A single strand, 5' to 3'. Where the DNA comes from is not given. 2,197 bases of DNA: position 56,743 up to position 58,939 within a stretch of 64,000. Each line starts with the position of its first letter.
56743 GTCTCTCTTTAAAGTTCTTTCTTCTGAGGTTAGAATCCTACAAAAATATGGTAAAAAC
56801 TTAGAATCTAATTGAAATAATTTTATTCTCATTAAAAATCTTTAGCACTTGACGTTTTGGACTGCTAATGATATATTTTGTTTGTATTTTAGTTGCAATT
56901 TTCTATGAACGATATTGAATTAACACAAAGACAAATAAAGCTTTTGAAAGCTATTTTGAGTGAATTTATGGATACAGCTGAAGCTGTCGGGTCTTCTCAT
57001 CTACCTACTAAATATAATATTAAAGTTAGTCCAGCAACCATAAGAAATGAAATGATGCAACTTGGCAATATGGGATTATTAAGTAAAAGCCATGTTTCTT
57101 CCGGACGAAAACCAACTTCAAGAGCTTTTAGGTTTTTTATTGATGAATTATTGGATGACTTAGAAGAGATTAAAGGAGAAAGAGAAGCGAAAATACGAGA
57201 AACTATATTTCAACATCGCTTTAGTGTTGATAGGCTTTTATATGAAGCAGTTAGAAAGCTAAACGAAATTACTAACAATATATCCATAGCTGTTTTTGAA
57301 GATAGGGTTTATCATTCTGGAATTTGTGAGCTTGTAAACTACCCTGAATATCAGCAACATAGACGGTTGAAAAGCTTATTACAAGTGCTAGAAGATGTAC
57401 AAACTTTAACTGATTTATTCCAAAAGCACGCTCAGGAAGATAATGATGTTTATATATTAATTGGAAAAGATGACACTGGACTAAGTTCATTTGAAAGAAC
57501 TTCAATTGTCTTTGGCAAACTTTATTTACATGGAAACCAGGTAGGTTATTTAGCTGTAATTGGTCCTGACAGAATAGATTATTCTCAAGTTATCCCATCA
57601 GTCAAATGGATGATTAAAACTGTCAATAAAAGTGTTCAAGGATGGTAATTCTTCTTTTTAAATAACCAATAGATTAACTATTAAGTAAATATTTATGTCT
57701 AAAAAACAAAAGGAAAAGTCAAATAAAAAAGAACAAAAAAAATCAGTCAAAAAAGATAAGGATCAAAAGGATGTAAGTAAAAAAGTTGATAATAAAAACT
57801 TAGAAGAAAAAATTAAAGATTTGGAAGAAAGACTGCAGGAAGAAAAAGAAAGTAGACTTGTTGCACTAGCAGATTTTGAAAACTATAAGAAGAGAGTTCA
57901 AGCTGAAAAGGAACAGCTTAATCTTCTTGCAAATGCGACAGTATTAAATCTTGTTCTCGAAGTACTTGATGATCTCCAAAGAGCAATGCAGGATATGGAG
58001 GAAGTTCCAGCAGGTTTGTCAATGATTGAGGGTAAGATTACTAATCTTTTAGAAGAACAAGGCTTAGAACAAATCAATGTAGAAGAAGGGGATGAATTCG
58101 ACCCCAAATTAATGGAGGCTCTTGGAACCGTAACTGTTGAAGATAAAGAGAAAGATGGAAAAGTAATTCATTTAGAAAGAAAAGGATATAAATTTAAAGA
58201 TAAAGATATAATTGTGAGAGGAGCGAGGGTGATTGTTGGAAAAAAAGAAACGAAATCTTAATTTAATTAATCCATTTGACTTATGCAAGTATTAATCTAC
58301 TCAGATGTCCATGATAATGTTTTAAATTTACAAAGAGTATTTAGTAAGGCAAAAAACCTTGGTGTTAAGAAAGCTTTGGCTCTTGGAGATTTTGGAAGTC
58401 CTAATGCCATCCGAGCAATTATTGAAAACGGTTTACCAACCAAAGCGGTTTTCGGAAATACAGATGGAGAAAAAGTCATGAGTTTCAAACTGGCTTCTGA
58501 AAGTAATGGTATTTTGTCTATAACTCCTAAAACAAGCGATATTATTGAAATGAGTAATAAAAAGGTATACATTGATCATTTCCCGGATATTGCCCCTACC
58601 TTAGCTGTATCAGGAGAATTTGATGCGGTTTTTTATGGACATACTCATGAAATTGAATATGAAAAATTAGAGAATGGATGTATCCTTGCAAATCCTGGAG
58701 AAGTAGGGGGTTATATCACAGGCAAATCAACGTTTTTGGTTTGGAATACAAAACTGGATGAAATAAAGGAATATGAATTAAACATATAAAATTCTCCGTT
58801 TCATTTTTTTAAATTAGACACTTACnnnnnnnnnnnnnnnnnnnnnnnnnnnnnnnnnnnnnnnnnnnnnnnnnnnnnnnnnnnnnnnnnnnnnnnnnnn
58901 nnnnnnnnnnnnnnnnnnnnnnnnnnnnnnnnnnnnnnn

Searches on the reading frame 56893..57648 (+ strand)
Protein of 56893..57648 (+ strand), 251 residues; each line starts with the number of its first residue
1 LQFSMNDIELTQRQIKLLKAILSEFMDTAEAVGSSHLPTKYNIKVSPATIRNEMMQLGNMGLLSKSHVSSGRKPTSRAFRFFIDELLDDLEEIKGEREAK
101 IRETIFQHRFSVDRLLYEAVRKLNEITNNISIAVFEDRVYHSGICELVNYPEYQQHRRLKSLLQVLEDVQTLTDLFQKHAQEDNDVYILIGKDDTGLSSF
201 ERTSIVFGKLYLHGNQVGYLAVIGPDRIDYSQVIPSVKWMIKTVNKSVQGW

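Call 36: search_protein_families(library=pfam, proteins=[window:56893-57648:+], max_evalue=0.01)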
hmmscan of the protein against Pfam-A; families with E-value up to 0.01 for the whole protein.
window:56893-57648:+ (251 aa): 2 families
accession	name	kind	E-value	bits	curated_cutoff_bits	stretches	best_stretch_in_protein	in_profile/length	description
PF01628.27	HrcA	-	1.1e-20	75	22.2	1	100-234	93-215/215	HrcA protein C terminal domain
PF03444.21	HrcA_DNA-bdg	-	9e-05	22.5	21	1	9-80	1-71/79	Winged helix-turn-helix transcription repressor, HrcA DNA-binding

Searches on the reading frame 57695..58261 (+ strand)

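Call 36: search_protein_families(library=pfam, proteins=[window:57695-58261:+], max_evalue=0.01)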
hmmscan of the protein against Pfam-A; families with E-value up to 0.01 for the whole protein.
window:57695-58261:+ (188 aa): 2 families
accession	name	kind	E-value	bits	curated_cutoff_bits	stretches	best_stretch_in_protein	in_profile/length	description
PF01025.24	GrpE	-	1.2e-29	103.6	25.8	1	23-183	3-165/165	GrpE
PF15665.10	FAM184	-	0.0069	16.5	32.7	1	28-97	43-111/211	Family with sequence similarity 184, A and B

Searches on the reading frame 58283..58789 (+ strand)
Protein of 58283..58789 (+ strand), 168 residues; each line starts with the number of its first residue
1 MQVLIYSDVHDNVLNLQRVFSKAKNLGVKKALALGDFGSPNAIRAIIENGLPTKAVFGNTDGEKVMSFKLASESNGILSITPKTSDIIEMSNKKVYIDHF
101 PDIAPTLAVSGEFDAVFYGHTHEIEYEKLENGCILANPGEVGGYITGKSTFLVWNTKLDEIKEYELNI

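Call 36: search_protein_families(library=pfam, proteins=[window:58283-58789:+], max_evalue=0.01)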
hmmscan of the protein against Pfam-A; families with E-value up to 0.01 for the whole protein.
window:58283-58789:+ (168 aa): 2 families
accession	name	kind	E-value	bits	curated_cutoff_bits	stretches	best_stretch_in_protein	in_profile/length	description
PF12850.12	Metallophos_2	-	1e-23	84.5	27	1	1-156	1-151/154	Calcineurin-like phosphoesterase superfamily domain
PF00149.33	Metallophos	-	0.0001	23.2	21.5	0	1-122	1-189/191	Calcineurin-like phosphoesterase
